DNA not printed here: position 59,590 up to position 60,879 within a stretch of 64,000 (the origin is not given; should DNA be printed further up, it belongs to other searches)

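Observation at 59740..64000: Wadjet/MksBEFG-like SMC operon in a permuted order (Toprim JetD-like gene first) with divergent kleisin and KITE candidates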

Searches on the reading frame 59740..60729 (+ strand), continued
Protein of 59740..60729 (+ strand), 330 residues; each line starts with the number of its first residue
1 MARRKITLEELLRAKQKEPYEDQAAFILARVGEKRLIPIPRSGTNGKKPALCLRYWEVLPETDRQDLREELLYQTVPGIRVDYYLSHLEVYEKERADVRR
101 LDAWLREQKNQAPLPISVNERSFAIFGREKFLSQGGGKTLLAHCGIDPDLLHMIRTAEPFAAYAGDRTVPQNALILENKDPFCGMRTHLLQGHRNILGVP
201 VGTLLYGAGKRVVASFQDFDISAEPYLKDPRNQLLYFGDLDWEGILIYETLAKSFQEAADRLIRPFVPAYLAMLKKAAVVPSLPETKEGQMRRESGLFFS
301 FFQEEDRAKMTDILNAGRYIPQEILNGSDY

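Call 63: search_protein_families(library=padloc, proteins=[L008:8830-9948:+, L008:9951-11468:+, L008:11452-12210:+, L008:12734-16951:+, L006:8989-10005:+, L006:10001-11641:+, L006:11658-12377:+, L006:12391-16740:+], max_evalue=0.00001)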
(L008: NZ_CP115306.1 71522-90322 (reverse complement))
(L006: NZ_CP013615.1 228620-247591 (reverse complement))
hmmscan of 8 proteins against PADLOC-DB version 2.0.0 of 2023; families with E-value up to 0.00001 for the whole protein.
L008:8830-9948:+ (373 aa): 5 families
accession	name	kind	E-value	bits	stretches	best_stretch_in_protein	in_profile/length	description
PDLC00591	JetD3|JetD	-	3.5e-81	271.2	1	5-369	2-348/350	DUF2239; DUF2220 domain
PDLC00592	JetD3|JetD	-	1.4e-42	144.3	1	43-367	23-338/346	DUF2239; DUF2220 domain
PDLC00594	JetD3|JetD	-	2.1e-15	55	1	78-369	71-336/345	DUF2239; DUF2220 domain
PDLC00533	JetD1|JetD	-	9.1e-09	32.8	1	210-363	266-406/409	DUF2220; DUF3322; DUF2399 domain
PDLC00522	JetD1|JetD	-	6.5e-06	23.4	1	244-363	266-373/382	DUF2220; DUF3322; DUF2399 domain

L008:9951-11468:+ (506 aa): 4 families
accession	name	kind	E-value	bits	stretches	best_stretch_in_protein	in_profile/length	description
PDLC00565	JetA3|JetA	-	3.8e-107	357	1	8-498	4-497/498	Unknown function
PDLC00558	JetA3|JetA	-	4.3e-12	43.5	1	83-339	85-336/511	Unknown function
PDLC00566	JetA3|JetA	-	1.1e-08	32.4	1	42-248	46-248/503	Unknown function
PDLC00560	JetA3|JetA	-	5.2e-07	26.9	1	105-374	115-380/511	Unknown function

L008:11452-12210:+ (253 aa): 3 families
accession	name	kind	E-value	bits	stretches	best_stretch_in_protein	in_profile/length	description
PDLC00573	JetB3|JetB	-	1.7e-84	280.9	1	1-250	2-252/254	Unknown function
PDLC00571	JetB3|JetB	-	1.8e-07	28.8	1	10-217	9-218/239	Unknown function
PDLC00572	JetB3|JetB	-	4.9e-06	24.3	1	26-200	29-196/238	Unknown function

L008:12734-16951:+ (1406 aa): 5 families
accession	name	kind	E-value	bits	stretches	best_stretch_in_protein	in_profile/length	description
PDLC00586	JetC3|JetC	-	1e-62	210.1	1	46-1391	165-1480/1486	DUF3584 domain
PDLC00584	JetC3|JetC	-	7.6e-56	187.3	1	12-1390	121-1488/1494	DUF3584 domain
PDLC00581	JetC3|JetC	-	1.6e-20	70.6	1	27-1090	136-1162/1473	DUF3584 domain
PDLC00582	JetC3|JetC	-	6.1e-18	62.1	1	90-1029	185-1088/1472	DUF3584 domain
PDLC00583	JetC3|JetC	-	1.2e-15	54.5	1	53-807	155-906/1471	DUF3584 domain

L006:8989-10005:+ (339 aa): 8 families
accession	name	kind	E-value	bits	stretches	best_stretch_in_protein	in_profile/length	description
PDLC00592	JetD3|JetD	-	1.1e-99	332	1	2-333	8-341/346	DUF2239; DUF2220 domain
PDLC00591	JetD3|JetD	-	9e-67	223.9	1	19-332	33-348/350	DUF2239; DUF2220 domain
PDLC00594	JetD3|JetD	-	3.2e-26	90.6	1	19-334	38-338/345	DUF2239; DUF2220 domain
PDLC00530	JetD1|JetD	-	2.6e-08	31.6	1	172-253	245-306/391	DUF2220; DUF3322; DUF2399 domain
PDLC00593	JetD3|JetD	-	3.6e-08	31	1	95-267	119-281/347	DUF2239; DUF2220 domain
PDLC00520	JetD1|JetD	-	1.1e-07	29.2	1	175-272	237-318/398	DUF2220; DUF3322; DUF2399 domain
PDLC00533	JetD1|JetD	-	4.3e-07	27.3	1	173-326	266-406/409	DUF2220; DUF3322; DUF2399 domain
PDLC00522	JetD1|JetD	-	2.3e-06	24.9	1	60-332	131-374/382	DUF2220; DUF3322; DUF2399 domain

L006:10001-11641:+ (547 aa): 7 families
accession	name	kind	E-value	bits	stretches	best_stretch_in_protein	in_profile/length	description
PDLC00561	JetA3|JetA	-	3.6e-42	142.7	1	6-544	4-535/539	Unknown function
PDLC00562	JetA3|JetA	-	5.6e-30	102.5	1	5-544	6-533/536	Unknown function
PDLC00558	JetA3|JetA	-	1.8e-24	84.3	1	5-527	2-499/511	Unknown function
PDLC00568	JetA3|JetA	-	5e-20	70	1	3-464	4-454/531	Unknown function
PDLC00566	JetA3|JetA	-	4.4e-14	50.3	1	2-444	4-427/503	Unknown function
PDLC00565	JetA3|JetA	-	6.1e-09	33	1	47-385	36-365/498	Unknown function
PDLC00560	JetA3|JetA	-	3.8e-06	24.1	1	4-530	8-503/511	Unknown function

L006:11658-12377:+ (240 aa): 7 families
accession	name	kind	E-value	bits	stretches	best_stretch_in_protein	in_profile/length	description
PDLC00576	JetB3|JetB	-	3e-88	293.3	1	8-238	2-229/237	Unknown function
PDLC00577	JetB3|JetB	-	4.3e-33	112.8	1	6-237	5-236/241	Unknown function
PDLC00572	JetB3|JetB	-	5.3e-30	102.7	1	7-238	5-233/238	Unknown function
PDLC00571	JetB3|JetB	-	2.2e-28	97.3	1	13-238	9-231/239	Unknown function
PDLC00574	JetB3|JetB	-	9.5e-28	95.4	1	8-236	6-236/249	Unknown function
PDLC00573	JetB3|JetB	-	2e-18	64.4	1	6-238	3-241/254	Unknown function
PDLC00575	JetB3|JetB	-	1.8e-13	48.7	1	16-236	14-233/247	Unknown function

L006:12391-16740:+ (1450 aa): 5 families
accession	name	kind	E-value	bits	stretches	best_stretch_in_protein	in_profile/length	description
PDLC00583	JetC3|JetC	-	3.5e-111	371.1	1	1-1446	1-1471/1471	DUF3584 domain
PDLC00582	JetC3|JetC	-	7.4e-32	108.2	2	1-1126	1-1106/1472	DUF3584 domain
PDLC00581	JetC3|JetC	-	6.2e-18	62.1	1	1-1241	1-1214/1473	DUF3584 domain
PDLC00578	JetC3|JetC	-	4.4e-10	35.9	1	1291-1397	1310-1413/1451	DUF3584 domain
PDLC00579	JetC3|JetC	-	1.6e-07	27.6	0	1231-1421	1238-1429/1453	DUF3584 domain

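Call 69: get_annotated_region(hit=H3, flank=9000)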
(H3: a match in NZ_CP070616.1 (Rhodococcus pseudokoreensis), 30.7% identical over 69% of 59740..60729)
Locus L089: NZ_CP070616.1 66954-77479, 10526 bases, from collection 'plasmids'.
description: Rhodococcus pseudokoreensis strain R79 plasmid unnamed3, complete sequence
organism: Rhodococcus pseudokoreensis (NCBI taxid 2811421)
taxonomy: Bacteria; Actinomycetota; Actinomycetes; Mycobacteriales; Nocardiaceae; Rhodococcus; Rhodococcus pseudokoreensis
host: -; source: cell culture,rhizosphere of apple plantlets grown in replant diseased soil; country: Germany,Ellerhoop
typing (MOB-suite, as given by PLSDB): non-mobilizable
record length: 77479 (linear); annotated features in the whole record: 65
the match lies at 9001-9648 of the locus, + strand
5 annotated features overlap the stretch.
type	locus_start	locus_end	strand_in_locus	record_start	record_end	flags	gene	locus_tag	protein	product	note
CDS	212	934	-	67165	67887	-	-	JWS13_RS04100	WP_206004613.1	hypothetical protein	-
CDS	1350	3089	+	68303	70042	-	-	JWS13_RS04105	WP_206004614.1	hypothetical protein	-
CDS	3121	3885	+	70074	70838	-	-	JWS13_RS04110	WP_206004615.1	hypothetical protein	-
CDS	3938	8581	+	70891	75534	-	-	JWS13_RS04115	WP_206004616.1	hypothetical protein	-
CDS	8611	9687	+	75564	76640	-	-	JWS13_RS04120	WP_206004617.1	Wadjet anti-phage system protein JetD domain-containing protein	-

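Call 70: search_protein_families(library=padloc, proteins=[L089:1350-3086:+, L089:3121-3882:+, L089:3938-8578:+, L089:8611-9684:+], max_evalue=0.001)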
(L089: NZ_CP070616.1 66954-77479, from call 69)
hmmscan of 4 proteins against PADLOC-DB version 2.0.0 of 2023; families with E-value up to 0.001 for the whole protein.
L089:1350-3086:+ (579 aa): 2 families
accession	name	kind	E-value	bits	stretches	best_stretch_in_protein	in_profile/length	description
PDLC00567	JetA3|JetA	-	2.3e-167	556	1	20-505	11-496/504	Unknown function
PDLC00569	JetA3|JetA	-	5.5e-24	82.7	1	25-369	16-361/477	Unknown function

L089:3121-3882:+ (254 aa): 1 family
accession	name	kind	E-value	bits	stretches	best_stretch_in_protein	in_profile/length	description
PDLC00573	JetB3|JetB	-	0.0004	17.5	0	21-72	29-79/254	Unknown function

L089:3938-8578:+ (1547 aa): 8 families
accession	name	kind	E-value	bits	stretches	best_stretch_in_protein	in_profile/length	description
PDLC00588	JetC3|JetC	-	0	1157.1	1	1-1529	1-1477/1484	DUF3584 domain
PDLC00589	JetC3|JetC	-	4.7e-254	844.5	1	1-1523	1-1481/1486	DUF3584 domain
PDLC00579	JetC3|JetC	-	5.9e-189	628.9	1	1-1478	2-1416/1453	DUF3584 domain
PDLC00578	JetC3|JetC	-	5.3e-32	108.6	1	40-1496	28-1443/1451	DUF3584 domain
PDLC00587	JetC3|JetC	-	1.8e-17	60.2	1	1254-1468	1237-1437/1478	DUF3584 domain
PDLC00581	JetC3|JetC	-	1.8e-12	43.9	1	305-1226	314-1184/1473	DUF3584 domain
PDLC00585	JetC3|JetC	-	1.4e-10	37.4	1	50-224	33-200/1457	DUF3584 domain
PDLC00582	JetC3|JetC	-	3.7e-07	26.3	1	52-101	35-83/1472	DUF3584 domain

L089:8611-9684:+ (358 aa): 6 families
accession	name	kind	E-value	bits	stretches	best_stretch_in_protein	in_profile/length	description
PDLC00594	JetD3|JetD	-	5.2e-94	313.5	1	16-356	5-342/345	DUF2239; DUF2220 domain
PDLC00592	JetD3|JetD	-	1.3e-23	81.9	1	124-350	107-340/346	DUF2239; DUF2220 domain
PDLC00591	JetD3|JetD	-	3.2e-22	77.3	1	124-350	116-348/350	DUF2239; DUF2220 domain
PDLC00593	JetD3|JetD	-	1.8e-12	45.1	1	97-288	94-286/347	DUF2239; DUF2220 domain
PDLC00529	JetD1|JetD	-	7.1e-06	23.3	0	199-343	253-388/394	DUF2220; DUF3322; DUF2399 domain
PDLC00520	JetD1|JetD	-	0.00081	16.5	0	202-270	241-299/398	DUF2220; DUF3322; DUF2399 domain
